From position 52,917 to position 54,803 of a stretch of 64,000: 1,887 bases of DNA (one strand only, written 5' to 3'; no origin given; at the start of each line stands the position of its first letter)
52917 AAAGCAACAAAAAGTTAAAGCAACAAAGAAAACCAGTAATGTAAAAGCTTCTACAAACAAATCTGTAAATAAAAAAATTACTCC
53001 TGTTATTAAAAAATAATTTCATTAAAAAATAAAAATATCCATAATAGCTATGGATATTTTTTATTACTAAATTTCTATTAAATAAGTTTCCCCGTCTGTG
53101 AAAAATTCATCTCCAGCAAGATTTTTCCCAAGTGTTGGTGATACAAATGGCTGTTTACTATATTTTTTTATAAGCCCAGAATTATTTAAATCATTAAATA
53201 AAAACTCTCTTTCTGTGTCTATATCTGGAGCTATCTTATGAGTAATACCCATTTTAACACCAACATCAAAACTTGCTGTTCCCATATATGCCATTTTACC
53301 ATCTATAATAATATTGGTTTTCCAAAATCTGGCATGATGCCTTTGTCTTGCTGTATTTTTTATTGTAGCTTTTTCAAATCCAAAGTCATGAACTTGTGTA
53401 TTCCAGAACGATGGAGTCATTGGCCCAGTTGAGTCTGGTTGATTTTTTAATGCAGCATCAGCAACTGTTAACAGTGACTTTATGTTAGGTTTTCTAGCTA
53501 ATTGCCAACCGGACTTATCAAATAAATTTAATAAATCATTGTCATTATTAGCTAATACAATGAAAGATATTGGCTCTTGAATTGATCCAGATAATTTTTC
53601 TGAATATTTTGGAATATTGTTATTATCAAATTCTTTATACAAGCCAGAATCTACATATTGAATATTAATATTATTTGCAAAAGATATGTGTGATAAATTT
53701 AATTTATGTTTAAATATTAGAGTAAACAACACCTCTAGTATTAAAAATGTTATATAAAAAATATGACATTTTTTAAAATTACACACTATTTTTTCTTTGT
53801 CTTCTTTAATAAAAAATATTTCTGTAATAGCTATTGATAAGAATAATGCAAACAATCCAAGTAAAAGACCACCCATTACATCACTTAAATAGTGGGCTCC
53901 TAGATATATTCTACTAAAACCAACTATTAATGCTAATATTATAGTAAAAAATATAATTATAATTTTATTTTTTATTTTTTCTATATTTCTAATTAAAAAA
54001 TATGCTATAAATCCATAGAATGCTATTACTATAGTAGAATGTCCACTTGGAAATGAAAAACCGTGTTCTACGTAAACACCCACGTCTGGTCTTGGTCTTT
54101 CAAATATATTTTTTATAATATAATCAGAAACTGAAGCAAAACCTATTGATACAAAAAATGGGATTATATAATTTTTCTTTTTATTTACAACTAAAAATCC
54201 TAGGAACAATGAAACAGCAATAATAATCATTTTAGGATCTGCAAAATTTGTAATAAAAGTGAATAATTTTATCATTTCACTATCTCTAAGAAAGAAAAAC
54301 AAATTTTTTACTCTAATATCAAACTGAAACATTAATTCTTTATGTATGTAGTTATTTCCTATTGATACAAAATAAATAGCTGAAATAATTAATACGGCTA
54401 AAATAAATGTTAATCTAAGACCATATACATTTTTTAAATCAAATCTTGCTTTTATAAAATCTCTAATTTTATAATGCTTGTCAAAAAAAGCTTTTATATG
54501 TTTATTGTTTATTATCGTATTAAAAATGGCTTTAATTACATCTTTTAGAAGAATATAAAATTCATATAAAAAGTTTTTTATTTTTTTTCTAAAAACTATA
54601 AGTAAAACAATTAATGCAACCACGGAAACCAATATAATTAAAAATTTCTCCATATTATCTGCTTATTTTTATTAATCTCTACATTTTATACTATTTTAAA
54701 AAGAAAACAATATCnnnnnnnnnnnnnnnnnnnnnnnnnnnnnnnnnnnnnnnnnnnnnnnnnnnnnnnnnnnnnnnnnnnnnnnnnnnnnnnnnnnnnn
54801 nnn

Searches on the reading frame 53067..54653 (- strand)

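Call 44: search_protein_families(library=ncbifam, proteins=[window:53067-54653:-], max_evalue=0.00001)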
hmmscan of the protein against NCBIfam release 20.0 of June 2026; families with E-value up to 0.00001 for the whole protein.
window:53067-54653:- (528 aa): 3 families
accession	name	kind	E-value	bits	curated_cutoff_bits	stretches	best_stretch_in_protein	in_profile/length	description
NF008813.0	PRK11837.1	equivalog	3.1e-08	33.8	229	1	127-277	23-172/202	undecaprenyl-diphosphate phosphatase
NF047884.1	UdeprDiPSep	equivalog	4.8e-08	33.1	250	1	84-276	4-186/188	undecaprenyl-diphosphatase SepP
NF007975.0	PRK10699.1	equivalog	2.3e-06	27.2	261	1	196-276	154-229/254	phosphatidylglycerophosphatase B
